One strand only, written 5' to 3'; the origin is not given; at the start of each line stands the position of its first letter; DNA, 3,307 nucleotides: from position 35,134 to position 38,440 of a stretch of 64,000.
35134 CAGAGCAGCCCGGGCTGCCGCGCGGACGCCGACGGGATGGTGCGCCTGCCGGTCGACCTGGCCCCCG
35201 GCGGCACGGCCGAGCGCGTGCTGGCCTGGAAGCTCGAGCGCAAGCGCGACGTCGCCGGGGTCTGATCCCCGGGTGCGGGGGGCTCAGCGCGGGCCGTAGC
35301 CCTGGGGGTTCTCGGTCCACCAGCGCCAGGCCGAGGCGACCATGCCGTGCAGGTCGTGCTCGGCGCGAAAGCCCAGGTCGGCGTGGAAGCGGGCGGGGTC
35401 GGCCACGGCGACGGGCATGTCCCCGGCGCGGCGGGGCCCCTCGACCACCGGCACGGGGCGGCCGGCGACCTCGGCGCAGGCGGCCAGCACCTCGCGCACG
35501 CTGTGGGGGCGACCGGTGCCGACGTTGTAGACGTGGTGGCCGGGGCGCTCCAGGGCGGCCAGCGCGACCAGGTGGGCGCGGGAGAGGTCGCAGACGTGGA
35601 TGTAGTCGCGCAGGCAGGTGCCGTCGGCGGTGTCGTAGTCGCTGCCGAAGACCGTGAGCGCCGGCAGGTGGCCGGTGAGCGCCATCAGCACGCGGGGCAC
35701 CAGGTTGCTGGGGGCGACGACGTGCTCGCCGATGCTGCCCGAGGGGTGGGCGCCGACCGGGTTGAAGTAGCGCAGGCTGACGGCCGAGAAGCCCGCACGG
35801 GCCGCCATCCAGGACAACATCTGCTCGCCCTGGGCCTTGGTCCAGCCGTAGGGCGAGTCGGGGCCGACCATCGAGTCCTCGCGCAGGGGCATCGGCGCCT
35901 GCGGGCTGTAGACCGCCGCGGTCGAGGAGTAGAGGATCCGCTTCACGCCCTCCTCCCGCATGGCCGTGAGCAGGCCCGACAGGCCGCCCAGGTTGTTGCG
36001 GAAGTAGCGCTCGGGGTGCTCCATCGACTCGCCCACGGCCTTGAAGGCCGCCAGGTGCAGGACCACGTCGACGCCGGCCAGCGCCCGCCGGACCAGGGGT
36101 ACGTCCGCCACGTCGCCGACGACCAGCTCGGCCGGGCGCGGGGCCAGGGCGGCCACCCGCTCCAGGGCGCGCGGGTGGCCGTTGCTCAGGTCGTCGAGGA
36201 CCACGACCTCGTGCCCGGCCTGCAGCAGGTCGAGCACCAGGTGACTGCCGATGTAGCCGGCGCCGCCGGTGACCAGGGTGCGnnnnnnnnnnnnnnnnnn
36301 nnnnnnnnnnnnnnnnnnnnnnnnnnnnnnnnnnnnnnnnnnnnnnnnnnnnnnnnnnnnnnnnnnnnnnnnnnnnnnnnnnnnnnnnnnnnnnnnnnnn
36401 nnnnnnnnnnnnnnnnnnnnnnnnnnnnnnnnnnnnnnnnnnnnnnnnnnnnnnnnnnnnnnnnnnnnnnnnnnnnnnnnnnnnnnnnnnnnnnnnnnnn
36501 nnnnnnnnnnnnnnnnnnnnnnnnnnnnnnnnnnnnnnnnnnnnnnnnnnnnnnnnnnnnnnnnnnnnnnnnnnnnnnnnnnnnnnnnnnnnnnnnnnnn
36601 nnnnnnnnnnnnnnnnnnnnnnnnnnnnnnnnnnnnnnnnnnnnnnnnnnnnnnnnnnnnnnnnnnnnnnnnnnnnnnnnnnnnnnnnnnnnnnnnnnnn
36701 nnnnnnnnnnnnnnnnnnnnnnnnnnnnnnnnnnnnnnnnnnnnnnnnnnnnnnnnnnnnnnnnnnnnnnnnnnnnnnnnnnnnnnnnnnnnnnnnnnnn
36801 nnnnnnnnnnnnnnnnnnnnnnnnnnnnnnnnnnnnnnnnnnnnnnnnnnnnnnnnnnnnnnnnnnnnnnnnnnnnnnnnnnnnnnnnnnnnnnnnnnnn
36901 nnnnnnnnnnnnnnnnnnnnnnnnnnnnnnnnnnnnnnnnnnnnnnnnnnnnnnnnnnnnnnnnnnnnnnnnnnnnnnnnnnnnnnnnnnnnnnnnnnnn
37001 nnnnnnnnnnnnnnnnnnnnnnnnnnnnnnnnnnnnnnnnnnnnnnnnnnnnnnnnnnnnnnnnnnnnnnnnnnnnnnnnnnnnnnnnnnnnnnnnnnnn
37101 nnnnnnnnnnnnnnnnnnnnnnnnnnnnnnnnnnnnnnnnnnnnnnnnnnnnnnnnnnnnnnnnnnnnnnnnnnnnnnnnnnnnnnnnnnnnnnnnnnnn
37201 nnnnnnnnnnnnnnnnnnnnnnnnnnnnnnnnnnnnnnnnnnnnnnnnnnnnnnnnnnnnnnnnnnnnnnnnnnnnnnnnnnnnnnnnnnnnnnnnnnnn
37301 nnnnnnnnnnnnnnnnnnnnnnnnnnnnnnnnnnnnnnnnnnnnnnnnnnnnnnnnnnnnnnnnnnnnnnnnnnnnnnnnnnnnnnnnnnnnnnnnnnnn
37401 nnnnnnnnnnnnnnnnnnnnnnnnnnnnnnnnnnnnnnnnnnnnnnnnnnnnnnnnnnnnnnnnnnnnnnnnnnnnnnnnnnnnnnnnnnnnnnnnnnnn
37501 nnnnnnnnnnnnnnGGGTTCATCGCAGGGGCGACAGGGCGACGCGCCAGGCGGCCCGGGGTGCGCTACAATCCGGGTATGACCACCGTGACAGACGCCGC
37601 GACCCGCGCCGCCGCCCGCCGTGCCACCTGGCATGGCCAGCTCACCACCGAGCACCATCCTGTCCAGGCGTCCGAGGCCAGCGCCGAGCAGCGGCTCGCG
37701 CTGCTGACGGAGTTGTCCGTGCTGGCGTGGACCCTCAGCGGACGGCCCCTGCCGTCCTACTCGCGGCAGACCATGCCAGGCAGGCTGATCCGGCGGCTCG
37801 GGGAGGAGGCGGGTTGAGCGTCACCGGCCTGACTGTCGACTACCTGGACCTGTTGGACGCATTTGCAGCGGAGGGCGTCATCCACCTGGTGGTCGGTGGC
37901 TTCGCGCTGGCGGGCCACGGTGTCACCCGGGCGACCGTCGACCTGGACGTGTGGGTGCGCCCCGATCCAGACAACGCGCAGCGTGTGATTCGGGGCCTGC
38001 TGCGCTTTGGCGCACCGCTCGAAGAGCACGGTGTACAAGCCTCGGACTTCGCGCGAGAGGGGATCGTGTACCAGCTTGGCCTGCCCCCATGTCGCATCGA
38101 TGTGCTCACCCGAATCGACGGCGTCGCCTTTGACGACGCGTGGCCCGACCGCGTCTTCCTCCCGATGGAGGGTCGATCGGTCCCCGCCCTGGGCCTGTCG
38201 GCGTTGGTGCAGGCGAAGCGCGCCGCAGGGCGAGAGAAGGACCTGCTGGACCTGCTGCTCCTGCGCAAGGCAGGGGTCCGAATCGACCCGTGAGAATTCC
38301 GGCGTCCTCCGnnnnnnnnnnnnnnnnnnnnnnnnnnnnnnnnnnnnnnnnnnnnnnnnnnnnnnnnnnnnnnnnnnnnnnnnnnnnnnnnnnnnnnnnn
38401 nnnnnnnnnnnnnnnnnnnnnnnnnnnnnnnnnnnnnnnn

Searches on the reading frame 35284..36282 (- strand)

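Call 37: search_protein_families(library=pfam, proteins=[window:35284-36282:-], max_evalue=0.01)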
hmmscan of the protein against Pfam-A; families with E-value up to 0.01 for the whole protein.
window:35284-36282:- (332 aa): 9 families
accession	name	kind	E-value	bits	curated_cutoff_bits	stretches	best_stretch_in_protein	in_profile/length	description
PF01370.27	Epimerase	-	1.3e-54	185.6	20.9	1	3-255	2-240/240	NAD dependent epimerase/dehydratase family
PF16363.11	GDP_Man_Dehyd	-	7.1e-44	151.1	27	1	3-316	1-330/332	GDP-mannose 4,6 dehydratase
PF01073.25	3Beta_HSD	-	7.4e-21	74.8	22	1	3-155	1-156/280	3-beta hydroxysteroid dehydrogenase/isomerase family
PF02719.21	Polysacc_synt_2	-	2.6e-13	50.3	20.2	1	3-177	2-173/293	Polysaccharide biosynthesis protein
PF04321.23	RmlD_sub_bind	-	3.7e-13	49.6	27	1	2-156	3-136/287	RmlD substrate binding domain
PF13460.12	NAD_binding_10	-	6.1e-13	49.5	27.2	1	6-138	1-116/184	NAD(P)H-binding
PF05368.20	NmrA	-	2.6e-10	40.8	27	1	3-122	6-108/298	NmrA-like family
PF07993.18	NAD_binding_4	-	1.2e-07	31.6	20.1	1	4-168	1-200/258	Male sterility protein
PF00106.31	adh_short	-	0.0013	18.7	26.6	1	3-71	4-71/195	short chain dehydrogenase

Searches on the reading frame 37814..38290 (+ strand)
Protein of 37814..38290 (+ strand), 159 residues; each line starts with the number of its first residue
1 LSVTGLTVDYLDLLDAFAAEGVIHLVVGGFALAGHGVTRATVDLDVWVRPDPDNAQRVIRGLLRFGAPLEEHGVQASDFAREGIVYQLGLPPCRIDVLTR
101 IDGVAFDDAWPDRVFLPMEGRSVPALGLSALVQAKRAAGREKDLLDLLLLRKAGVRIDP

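Call 64: search_protein_families(library=ncbifam, proteins=[window:37814-38290:+], max_evalue=1)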
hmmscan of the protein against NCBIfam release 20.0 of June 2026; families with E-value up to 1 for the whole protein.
window:37814-38290:+ (159 aa): 0 families

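Call 65: search_protein_families(library=padloc, proteins=[window:37814-38290:+], max_evalue=0.1)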
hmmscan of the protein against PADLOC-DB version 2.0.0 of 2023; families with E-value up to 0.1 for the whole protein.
window:37814-38290:+ (159 aa): 1 family
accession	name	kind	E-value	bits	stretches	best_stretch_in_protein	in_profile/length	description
PDLC02295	AbiEii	-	0.0047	14.3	0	25-63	40-80/261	AbiEii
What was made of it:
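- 37560..38293 (+): Two small overlapping ORFs (85 aa and 159 aa), convergent with rdrB. They belong to the same lower-GC3 block; whether they belong to the system is unknown. The 159-aa ORF has a weak PADLOC AbiEii match, E 0.0047 (call 65).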
